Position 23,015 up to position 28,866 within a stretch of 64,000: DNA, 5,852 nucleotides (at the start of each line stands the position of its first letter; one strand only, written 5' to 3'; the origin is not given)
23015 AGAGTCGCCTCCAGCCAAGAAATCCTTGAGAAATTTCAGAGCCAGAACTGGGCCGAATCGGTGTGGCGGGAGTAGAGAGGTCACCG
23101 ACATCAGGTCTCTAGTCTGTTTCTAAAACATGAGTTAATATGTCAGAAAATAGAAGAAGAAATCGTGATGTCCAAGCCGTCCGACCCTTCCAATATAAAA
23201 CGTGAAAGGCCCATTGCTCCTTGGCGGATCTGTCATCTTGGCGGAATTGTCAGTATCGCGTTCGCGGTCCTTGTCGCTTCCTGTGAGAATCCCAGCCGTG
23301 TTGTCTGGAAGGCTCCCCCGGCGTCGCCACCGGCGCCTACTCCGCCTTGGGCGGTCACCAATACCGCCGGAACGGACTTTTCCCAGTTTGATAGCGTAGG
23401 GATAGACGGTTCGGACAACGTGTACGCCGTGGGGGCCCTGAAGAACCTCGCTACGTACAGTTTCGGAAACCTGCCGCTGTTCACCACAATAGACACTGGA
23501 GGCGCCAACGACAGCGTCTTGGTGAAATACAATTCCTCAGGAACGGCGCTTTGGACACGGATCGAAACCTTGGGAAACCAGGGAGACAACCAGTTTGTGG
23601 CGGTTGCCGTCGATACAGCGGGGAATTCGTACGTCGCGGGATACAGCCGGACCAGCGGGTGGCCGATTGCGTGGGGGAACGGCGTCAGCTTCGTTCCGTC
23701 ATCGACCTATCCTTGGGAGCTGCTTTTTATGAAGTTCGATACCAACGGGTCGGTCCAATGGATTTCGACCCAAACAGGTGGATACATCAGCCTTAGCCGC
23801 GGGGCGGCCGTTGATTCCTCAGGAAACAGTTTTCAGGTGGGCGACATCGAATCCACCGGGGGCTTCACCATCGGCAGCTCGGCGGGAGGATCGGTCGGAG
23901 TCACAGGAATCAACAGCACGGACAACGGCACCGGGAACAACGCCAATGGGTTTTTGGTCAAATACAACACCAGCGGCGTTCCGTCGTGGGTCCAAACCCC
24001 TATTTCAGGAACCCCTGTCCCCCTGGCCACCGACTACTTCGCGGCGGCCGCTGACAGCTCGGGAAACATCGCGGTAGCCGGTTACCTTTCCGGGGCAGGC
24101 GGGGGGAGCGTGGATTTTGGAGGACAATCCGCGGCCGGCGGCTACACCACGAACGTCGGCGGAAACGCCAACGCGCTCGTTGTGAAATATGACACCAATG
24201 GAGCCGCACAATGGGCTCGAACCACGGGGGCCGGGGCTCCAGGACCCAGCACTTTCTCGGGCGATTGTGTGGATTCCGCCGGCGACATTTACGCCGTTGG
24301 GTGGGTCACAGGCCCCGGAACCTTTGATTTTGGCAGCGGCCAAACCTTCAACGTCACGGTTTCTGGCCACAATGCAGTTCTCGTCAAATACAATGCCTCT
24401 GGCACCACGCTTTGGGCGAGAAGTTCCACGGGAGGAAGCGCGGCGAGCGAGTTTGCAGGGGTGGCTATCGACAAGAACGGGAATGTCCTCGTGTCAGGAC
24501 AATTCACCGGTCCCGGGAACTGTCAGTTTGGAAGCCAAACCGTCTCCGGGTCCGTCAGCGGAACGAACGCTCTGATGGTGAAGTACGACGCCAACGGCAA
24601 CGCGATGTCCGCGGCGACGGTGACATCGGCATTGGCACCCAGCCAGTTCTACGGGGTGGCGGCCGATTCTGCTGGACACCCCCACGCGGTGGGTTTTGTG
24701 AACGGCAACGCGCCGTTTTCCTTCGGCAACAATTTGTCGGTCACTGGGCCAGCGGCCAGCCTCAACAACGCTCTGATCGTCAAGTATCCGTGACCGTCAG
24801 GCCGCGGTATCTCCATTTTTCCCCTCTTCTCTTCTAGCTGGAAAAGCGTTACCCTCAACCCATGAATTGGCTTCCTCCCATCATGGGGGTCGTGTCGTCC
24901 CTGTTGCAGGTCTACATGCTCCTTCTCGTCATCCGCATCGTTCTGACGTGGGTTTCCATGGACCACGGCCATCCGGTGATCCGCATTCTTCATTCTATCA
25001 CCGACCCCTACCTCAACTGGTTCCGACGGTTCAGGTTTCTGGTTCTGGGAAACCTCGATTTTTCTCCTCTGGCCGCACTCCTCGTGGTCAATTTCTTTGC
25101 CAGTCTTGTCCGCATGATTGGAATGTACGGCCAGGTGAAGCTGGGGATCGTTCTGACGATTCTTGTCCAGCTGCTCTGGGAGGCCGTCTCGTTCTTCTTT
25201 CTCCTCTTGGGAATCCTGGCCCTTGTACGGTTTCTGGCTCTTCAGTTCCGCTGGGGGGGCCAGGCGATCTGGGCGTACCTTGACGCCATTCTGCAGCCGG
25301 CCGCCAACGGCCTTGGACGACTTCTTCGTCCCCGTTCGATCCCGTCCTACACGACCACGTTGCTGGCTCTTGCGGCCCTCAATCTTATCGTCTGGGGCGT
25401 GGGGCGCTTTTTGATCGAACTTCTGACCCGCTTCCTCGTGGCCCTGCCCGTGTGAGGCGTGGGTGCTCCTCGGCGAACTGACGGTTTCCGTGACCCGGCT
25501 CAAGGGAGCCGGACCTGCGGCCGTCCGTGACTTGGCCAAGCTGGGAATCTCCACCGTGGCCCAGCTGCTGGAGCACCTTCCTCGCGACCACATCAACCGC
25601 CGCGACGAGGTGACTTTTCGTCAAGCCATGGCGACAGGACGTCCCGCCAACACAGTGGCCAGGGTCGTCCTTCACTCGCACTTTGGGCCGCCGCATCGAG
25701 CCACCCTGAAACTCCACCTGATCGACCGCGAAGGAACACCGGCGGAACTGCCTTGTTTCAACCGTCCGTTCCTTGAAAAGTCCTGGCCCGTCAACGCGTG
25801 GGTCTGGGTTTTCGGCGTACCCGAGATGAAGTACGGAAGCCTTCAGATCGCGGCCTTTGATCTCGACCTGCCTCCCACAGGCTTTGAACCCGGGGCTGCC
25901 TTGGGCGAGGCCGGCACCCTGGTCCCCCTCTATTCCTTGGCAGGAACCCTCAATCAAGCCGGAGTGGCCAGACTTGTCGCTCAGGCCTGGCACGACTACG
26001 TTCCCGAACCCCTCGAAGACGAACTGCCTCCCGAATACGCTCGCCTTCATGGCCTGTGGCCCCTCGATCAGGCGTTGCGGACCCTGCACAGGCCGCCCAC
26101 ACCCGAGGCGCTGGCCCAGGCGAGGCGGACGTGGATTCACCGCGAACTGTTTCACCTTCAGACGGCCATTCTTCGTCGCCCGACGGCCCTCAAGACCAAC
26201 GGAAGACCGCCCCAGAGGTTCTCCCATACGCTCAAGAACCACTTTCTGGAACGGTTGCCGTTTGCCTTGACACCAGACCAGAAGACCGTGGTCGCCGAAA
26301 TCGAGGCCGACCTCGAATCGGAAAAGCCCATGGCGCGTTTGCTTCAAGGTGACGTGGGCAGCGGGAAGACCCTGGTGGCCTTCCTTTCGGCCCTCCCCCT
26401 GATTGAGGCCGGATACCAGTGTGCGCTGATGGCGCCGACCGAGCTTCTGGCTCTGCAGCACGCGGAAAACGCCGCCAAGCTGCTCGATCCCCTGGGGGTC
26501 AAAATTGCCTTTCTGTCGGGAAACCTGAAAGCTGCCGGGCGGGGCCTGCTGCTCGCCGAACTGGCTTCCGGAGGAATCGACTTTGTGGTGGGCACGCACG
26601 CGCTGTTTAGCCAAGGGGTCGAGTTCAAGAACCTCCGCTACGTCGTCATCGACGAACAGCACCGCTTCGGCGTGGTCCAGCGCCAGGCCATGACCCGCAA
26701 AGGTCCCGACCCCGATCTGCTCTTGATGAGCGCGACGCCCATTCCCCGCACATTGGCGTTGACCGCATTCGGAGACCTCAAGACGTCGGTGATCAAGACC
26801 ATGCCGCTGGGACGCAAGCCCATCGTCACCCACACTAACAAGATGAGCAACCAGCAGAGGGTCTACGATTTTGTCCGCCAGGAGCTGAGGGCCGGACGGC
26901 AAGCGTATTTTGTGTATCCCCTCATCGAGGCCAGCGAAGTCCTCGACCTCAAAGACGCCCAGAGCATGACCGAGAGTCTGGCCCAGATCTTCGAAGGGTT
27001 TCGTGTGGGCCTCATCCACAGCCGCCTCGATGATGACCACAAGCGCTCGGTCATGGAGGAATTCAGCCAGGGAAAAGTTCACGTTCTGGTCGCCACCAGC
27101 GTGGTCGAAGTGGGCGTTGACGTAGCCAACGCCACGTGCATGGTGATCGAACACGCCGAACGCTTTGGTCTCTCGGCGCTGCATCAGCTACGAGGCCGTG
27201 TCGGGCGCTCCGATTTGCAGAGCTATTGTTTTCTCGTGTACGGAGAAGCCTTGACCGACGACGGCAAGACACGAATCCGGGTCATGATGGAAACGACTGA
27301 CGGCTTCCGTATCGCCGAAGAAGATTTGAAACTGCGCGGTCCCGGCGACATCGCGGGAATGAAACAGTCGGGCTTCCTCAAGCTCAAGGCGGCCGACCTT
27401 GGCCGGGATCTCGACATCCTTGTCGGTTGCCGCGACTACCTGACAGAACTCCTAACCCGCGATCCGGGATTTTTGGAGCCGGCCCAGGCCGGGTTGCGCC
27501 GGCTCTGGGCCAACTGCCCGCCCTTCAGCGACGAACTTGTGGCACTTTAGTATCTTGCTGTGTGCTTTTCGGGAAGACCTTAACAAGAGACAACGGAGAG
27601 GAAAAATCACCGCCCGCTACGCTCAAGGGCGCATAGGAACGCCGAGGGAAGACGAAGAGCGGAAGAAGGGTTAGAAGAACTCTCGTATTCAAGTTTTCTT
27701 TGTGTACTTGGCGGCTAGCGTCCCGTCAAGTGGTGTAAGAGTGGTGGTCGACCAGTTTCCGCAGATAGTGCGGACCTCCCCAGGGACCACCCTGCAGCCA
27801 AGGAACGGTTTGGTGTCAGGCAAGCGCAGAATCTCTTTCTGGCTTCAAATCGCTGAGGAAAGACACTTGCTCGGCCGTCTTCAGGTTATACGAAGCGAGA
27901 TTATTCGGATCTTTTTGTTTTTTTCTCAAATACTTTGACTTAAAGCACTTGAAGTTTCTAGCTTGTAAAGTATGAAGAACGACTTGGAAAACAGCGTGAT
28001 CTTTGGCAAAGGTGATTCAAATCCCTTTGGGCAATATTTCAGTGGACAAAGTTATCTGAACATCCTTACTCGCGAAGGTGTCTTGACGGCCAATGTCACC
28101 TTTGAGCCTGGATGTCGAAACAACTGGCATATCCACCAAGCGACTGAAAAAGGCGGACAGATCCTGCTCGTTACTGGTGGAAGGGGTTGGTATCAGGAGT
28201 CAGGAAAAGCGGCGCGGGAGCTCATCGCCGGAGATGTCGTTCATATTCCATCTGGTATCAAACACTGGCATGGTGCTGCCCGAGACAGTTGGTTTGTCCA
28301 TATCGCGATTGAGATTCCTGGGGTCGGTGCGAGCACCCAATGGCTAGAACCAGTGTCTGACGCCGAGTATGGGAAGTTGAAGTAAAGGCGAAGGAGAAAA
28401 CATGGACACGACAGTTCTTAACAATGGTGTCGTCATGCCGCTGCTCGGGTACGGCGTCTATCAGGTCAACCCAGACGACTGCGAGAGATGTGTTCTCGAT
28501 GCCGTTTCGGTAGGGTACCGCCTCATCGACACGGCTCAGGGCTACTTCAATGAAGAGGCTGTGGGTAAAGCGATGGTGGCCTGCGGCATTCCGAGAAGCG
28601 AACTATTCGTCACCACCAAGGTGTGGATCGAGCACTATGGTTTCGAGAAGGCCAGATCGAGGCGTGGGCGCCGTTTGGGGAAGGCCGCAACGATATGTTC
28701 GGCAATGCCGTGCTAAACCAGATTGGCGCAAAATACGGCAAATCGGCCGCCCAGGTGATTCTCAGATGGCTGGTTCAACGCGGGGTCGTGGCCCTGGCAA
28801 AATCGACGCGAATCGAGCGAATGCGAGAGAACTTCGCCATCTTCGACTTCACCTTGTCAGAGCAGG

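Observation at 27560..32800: AT-richer island: cupin, decayed AKR, AdhR-like MerR, Zn-ADH and DHA2 pump, bounded by repeat arrays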

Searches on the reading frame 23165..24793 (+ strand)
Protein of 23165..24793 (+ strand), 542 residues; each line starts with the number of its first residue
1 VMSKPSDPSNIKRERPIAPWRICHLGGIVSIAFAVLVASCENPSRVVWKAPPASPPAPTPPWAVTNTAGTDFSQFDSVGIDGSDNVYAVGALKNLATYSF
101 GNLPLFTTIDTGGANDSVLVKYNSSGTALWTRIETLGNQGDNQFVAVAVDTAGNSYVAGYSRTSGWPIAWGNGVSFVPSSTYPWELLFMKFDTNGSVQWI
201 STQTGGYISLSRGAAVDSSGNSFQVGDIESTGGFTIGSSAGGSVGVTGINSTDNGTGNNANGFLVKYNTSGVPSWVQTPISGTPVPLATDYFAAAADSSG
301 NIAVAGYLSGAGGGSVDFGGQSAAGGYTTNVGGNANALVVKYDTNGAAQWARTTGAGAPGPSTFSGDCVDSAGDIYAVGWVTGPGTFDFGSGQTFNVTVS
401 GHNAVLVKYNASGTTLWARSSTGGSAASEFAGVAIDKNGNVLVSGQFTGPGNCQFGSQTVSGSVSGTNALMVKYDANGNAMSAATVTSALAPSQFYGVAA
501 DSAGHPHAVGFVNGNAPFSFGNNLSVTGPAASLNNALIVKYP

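Call 19: search_protein_families(library=ncbifam, proteins=[window:23165-24793:+], max_evalue=0.01)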
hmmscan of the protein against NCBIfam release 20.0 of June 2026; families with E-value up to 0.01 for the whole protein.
window:23165-24793:+ (542 aa): 1 family
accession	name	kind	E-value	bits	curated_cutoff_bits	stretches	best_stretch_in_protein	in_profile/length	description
NF047494.1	Lepto_SBBP_lipo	equivalog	2.3e-29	102.4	400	3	326-528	151-337/466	SBBP repeat beta-propeller lipoprotein, LipL53 family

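Call 20: search_protein_families(library=pfam, proteins=[window:23165-24793:+], max_evalue=1)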
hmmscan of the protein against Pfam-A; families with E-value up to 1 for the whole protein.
window:23165-24793:+ (542 aa): 2 families
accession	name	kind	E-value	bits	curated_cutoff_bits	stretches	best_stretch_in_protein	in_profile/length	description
PF06739.17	SBBP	-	1e-05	25.8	20.5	2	147-161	18-32/38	Beta-propeller repeat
PF22701.2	Mala_s_1-like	-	0.0019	18.4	27.5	1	71-158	38-104/195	Mal s 1 allergenic protein-like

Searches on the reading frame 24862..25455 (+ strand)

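Call 19: search_protein_families(library=ncbifam, proteins=[window:24862-25455:+], max_evalue=0.01)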
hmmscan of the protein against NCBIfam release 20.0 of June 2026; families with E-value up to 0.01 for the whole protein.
window:24862-25455:+ (197 aa): 0 families

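Call 20: search_protein_families(library=pfam, proteins=[window:24862-25455:+], max_evalue=1)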
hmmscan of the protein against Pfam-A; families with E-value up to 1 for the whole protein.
window:24862-25455:+ (197 aa): 1 family
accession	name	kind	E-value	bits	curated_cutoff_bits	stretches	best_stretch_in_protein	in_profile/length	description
PF02325.22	YGGT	-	7.8e-18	65.1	27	1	13-82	2-69/70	YGGT family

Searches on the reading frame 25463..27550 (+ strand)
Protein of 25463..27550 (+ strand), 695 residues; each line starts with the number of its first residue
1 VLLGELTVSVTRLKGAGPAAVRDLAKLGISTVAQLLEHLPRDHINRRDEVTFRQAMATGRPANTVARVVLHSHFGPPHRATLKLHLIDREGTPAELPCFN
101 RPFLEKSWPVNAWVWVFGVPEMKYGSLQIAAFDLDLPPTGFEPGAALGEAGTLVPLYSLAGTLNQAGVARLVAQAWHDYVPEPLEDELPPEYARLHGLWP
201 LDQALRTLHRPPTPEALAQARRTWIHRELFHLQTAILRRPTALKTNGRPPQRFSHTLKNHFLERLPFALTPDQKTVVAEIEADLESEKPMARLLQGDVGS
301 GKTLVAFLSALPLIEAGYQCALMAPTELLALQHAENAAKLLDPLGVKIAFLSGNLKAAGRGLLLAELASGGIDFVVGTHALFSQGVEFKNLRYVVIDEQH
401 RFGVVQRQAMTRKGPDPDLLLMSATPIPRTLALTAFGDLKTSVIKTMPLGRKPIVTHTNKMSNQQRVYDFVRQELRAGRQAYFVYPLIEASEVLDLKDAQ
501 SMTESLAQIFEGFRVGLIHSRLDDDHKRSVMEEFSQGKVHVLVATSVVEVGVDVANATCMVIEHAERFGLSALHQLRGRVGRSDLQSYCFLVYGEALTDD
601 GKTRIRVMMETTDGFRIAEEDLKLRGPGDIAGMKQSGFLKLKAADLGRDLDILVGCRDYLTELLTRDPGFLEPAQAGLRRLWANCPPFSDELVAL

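Call 5: search_protein_families(library=pfam, proteins=[window:25463-27550:+])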
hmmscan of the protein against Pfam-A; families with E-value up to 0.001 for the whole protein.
window:25463-27550:+ (695 aa): 6 families
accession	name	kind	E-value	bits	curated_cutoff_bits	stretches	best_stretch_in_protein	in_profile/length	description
PF00270.35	DEAD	-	1e-23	84.3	26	1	270-431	1-164/167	DEAD/DEAH box helicase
PF00271.37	Helicase_C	-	2.5e-21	76.4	23.5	1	503-583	31-109/110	Helicase conserved C-terminal domain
PF19833.4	RecG_dom3_C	-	2.6e-14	53.5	26.8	1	611-678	1-69/87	ATP-dependent DNA helicase RecG, domain 3, C-terminal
PF04851.21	ResIII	-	9.2e-08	32.6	22.5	1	268-426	3-162/164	Type III restriction enzyme, res subunit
PF22590.2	Cas3-like_C_2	-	2.1e-07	31.6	27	1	497-583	13-104/106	CRISPR-associated nuclease/helicase Cas3, C-terminal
PF17191.10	RecG_wedge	-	6.2e-07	29.6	23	1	14-173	6-156/162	RecG wedge domain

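Call 11: find_related_loci(query=window:25463-27550:+, collection=genome_contigs, flank=10000)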
Query window:25463-27550:+ (695 aa) in genome_contigs; peptide patterns used: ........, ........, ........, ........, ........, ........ (x = any residue, [..] = any of these).
599 stretches matched a pattern (row limit reached: there are more); 532 encode a relative of the query (tblastn E <= 1e-3); the best 80 are kept; 80 distinct loci.
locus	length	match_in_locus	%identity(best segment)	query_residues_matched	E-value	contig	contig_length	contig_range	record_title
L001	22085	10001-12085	86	1-695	0e+0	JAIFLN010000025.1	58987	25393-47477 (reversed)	MAG: Spirochaetes bacterium isolate bin_199 scaffold_759, whole genome shotgun sequence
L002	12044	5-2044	64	15-694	0e+0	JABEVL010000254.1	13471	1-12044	MAG: Spirochaetales bacterium isolate MAG 31 k99_2895409, whole genome shotgun sequence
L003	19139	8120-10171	56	1-688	0e+0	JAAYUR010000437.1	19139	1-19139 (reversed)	MAG: Treponema sp. isolate AS27yjCOA_177 148883_AS27, whole genome shotgun sequence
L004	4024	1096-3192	53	1-690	0e+0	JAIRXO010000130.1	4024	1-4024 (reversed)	MAG: Spirochaetaceae bacterium isolate Gsp477_bin169 k119_626863, whole genome shotgun sequence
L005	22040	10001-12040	52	1-688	0e+0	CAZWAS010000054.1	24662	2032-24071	MAG TPA_asm: uncultured Spirochaetales bacterium isolate binchicken_co135_55 genome assembly, contig: NODE_3559_length_2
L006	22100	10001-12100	51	1-690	0e+0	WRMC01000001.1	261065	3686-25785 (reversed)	MAG: Treponema sp. isolate Th196P3bin63 Ga0099364_10000012, whole genome shotgun sequence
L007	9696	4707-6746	50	1-688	0e+0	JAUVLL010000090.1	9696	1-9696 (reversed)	MAG: Spirochaetaceae bacterium isolate CSMAG_505 CSMAG_505_k141_222589_length_9696_cov_8.0000, whole genome shotgun sequ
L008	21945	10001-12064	50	1-694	0e+0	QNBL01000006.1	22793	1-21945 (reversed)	MAG: Spirochaetes bacterium isolate B11_G9 B11_Guay9_scaffold_01173, whole genome shotgun sequence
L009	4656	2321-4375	53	1-690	0e+0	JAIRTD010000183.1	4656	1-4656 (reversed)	MAG: Spirochaetaceae bacterium isolate Ct408_bin68 k119_5695167, whole genome shotgun sequence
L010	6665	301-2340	49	1-688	0e+0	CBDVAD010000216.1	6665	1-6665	MAG TPA_asm: uncultured bacterium isolate SRR22302365_concoct_1 genome assembly, contig: ERZ25074835.9856, whole genome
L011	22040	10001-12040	48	1-688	0e+0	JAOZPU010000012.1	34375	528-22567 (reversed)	MAG: Spirochaetia bacterium isolate GMC4.metabat2.27 GMC4_766_length_34375_cov_10.807051, whole genome shotgun sequence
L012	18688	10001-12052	49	1-692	0e+0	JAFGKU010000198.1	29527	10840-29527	MAG: Spirochaetales bacterium isolate Zod_Metabat.353 k87_12506788, whole genome shotgun sequence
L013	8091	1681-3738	48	1-693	0e+0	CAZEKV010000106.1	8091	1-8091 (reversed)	MAG TPA_asm: uncultured Spirochaetales bacterium isolate binchicken_co67_257 genome assembly, contig: NODE_10104_length_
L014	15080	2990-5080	50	5-690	0e+0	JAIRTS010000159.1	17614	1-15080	MAG: Treponema sp. isolate Ct408_bin93 k119_2780613, whole genome shotgun sequence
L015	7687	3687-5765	48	1-691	0e+0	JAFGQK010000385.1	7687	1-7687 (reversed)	MAG: Spirochaetales bacterium isolate Zod_Metabat.749 k87_13839581, whole genome shotgun sequence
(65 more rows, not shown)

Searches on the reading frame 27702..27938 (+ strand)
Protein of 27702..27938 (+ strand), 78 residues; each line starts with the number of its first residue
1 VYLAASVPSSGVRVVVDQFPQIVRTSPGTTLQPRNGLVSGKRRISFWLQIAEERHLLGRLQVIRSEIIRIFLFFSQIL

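Call 5: search_protein_families(library=pfam, proteins=[window:27702-27938:+])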
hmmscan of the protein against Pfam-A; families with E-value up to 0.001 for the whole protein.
window:27702-27938:+ (78 aa): 0 families

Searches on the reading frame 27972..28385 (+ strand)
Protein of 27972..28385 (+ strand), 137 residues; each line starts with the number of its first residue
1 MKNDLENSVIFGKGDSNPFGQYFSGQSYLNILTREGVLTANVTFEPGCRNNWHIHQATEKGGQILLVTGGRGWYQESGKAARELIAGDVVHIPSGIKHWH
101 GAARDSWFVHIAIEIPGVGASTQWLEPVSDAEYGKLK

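Call 5: search_protein_families(library=pfam, proteins=[window:27972-28385:+])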
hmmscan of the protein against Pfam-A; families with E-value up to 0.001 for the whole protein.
window:27972-28385:+ (137 aa): 3 families
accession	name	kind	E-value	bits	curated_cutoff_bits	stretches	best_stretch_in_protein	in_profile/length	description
PF07883.17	Cupin_2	-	5.6e-07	29.6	27.2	1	42-105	3-61/70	Cupin domain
PF12852.13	Cupin_6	-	0.00013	22.2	26.7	1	39-99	13-73/183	Cupin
PF00190.28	Cupin_1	-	0.00017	21.6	22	1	29-111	25-111/151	Cupin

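Call 19: search_protein_families(library=ncbifam, proteins=[window:27972-28385:+], max_evalue=0.01)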
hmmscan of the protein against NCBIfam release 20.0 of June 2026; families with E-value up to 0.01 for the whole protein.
window:27972-28385:+ (137 aa): 1 family
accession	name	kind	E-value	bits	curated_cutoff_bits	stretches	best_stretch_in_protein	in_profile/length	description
NF049940.1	MandnitrLy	equivalog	4.8e-33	113.8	140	1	21-135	15-130/130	(R)-mandelonitrile lyase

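Call 36: search_solved_structures(query=window:27972-28385:+, max_evalue=0.001)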
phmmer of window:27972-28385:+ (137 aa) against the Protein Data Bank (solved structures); distinct sequences matched with E-value up to 0.001: 4.
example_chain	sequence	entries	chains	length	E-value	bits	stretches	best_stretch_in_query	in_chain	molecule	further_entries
2f4p_A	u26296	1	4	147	3.3e-26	95.1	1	10-135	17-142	hypothetical protein TM1010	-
4bif_A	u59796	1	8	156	4.3e-21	78.5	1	37-134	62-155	CUPIN 2 CONSERVED BARREL DOMAIN PROTEIN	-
8oz8_A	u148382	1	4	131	7.7e-20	74.4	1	37-134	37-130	Cupin 2 conserved barrel domain protein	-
4uxa_A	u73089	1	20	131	1.1e-19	73.9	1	40-134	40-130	CUPIN 2 CONSERVED BARREL DOMAIN PROTEIN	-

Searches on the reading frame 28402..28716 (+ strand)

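Call 5: search_protein_families(library=pfam, proteins=[window:28402-28716:+])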
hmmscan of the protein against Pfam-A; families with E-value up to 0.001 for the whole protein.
window:28402-28716:+ (104 aa): 1 family
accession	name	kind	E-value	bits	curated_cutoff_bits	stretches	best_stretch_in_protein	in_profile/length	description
PF00248.27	Aldo_ket_red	-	2.3e-09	37.2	24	1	21-79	15-78/291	Aldo/keto reductase family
